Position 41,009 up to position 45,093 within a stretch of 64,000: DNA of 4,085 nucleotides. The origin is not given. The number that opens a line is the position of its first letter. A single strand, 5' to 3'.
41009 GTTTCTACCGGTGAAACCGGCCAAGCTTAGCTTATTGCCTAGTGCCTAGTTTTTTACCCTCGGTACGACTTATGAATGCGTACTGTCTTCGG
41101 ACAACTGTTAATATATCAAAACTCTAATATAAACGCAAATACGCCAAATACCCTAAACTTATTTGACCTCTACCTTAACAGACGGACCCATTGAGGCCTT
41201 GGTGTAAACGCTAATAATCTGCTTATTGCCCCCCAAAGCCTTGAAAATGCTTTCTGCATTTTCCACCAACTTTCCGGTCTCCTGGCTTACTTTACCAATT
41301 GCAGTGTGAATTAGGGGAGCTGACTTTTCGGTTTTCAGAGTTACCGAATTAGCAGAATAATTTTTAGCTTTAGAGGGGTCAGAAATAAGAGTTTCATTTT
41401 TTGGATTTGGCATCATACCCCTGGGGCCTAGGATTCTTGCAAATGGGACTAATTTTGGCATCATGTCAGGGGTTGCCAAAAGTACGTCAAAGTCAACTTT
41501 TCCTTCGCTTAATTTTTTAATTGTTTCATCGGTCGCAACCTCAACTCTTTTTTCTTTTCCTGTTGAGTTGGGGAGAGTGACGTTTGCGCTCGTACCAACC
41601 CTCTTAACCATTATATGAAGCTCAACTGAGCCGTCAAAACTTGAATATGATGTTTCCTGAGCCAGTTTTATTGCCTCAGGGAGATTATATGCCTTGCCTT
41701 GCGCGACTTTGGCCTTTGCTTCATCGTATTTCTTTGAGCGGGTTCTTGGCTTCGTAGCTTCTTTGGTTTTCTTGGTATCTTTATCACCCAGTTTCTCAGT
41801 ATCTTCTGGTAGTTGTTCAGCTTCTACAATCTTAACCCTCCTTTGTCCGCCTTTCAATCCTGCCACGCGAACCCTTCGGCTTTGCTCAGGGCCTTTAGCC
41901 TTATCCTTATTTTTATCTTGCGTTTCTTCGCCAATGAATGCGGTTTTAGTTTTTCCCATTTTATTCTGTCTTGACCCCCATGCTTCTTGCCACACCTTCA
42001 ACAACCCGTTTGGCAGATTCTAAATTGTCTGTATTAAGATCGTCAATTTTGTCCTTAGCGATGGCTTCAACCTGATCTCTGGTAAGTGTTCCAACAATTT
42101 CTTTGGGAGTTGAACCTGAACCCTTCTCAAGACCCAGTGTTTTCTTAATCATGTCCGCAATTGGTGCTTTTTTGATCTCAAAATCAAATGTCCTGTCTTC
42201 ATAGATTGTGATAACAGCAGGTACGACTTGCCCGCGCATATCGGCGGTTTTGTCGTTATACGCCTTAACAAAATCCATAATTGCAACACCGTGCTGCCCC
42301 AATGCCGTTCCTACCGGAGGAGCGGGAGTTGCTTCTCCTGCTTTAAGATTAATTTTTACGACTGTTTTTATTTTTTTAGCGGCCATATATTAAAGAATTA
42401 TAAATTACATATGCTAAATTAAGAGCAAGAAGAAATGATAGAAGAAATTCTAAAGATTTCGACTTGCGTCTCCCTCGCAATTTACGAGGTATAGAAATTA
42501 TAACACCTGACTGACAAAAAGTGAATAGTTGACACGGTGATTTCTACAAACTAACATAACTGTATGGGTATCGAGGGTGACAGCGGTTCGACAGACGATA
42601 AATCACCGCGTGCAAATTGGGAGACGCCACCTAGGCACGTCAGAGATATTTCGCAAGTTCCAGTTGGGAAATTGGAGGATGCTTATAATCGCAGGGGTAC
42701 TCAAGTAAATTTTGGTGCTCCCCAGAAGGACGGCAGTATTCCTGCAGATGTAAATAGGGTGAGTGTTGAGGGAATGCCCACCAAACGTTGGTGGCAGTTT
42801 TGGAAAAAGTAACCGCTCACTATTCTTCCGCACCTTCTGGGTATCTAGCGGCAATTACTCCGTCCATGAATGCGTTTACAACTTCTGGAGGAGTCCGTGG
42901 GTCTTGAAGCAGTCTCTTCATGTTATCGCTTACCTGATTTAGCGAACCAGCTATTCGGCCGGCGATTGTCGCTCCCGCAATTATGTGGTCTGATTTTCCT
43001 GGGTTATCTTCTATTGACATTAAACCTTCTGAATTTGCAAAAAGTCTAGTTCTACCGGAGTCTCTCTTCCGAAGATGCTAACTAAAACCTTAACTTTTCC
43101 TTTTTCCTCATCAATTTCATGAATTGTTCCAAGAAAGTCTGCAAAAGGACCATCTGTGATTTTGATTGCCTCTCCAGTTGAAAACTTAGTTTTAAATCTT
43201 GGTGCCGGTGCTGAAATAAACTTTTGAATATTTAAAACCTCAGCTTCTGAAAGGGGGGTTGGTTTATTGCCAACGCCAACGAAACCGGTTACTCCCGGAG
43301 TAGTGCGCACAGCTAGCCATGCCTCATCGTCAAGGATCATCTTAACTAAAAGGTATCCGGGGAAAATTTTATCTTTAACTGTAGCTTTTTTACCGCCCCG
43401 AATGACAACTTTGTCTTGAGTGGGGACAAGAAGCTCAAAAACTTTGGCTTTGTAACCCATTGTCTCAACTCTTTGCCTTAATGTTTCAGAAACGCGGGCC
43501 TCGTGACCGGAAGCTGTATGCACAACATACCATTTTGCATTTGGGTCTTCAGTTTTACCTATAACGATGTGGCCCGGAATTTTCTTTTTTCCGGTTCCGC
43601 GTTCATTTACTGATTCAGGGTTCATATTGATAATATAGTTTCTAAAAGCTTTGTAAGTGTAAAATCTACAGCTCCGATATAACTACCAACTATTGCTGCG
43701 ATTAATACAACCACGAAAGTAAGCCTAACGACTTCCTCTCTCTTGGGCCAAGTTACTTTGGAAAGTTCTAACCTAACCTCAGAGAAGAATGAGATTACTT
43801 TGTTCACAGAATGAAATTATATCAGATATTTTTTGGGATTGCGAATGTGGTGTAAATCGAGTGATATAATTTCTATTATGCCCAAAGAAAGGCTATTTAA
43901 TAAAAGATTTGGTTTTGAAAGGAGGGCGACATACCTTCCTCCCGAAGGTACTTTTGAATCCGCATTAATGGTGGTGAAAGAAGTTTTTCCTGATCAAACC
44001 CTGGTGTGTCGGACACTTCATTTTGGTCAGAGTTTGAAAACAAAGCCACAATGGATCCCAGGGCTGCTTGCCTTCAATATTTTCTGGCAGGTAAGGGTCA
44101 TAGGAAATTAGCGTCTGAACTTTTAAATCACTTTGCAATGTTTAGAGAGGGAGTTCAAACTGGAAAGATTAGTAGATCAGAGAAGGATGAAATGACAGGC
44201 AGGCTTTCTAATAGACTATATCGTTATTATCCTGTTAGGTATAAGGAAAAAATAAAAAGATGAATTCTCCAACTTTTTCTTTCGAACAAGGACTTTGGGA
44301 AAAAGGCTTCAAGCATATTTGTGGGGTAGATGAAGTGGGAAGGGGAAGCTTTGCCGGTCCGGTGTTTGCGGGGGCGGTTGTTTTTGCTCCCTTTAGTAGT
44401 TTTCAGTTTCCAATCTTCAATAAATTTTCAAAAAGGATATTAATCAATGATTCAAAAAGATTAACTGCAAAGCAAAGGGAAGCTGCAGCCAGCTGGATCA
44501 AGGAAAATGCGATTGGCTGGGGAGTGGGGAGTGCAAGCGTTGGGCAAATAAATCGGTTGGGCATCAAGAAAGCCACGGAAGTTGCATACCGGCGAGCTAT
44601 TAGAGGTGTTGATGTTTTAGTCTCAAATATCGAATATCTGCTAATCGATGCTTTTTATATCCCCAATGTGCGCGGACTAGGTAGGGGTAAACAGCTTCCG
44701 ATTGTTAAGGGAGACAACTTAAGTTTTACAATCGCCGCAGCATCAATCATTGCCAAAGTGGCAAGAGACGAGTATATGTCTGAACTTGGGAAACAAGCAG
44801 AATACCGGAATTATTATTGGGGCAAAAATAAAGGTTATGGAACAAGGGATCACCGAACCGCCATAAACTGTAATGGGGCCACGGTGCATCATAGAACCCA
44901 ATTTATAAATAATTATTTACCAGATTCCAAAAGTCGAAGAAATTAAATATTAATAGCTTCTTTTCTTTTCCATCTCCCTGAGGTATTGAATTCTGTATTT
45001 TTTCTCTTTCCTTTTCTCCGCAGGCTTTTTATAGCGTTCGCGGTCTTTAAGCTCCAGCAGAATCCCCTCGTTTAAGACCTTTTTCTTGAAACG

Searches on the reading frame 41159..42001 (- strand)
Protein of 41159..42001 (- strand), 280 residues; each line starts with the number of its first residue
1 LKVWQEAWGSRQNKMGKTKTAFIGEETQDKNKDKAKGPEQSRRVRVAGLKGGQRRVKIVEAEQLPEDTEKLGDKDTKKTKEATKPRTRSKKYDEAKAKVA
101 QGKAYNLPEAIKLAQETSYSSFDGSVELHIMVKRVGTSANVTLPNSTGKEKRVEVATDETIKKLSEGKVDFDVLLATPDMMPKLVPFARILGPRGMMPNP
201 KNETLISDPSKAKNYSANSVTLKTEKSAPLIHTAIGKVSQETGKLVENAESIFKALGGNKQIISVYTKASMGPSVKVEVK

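Call 78: search_protein_families(library=pfam, proteins=[window:41159-42001:-], max_evalue=0.001)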
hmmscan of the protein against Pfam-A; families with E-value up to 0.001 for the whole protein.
window:41159-42001:- (280 aa): 2 families
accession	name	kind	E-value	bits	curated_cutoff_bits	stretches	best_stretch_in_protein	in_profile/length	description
PF00687.26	Ribosomal_L1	-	2.4e-23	83.2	32.2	1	160-273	73-198/198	Ribosomal protein L1p/L10e family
PF25669.1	SMP_MUG190-like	-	0.00096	19.1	35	0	35-133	35-127/232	MUG190-like SMP domain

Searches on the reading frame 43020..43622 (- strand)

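Call 78: search_protein_families(library=pfam, proteins=[window:43020-43622:-], max_evalue=0.001)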
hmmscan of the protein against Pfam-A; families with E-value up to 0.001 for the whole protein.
window:43020-43622:- (200 aa): 2 families
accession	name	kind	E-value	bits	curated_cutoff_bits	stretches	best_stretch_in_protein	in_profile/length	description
PF02357.24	NusG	-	9.5e-28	97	22.2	1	30-132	2-92/93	Transcription termination factor nusG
PF00467.35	KOW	-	1.6e-05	24.9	22.3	1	150-179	2-29/32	KOW motif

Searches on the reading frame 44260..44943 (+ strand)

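Call 78: search_protein_families(library=pfam, proteins=[window:44260-44943:+], max_evalue=0.001)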
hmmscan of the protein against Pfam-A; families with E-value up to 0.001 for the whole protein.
window:44260-44943:+ (228 aa): 1 family
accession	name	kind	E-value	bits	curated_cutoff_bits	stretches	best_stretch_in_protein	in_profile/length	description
PF01351.25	RNase_HII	-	4.3e-28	99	25.8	1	21-217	1-198/199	Ribonuclease HII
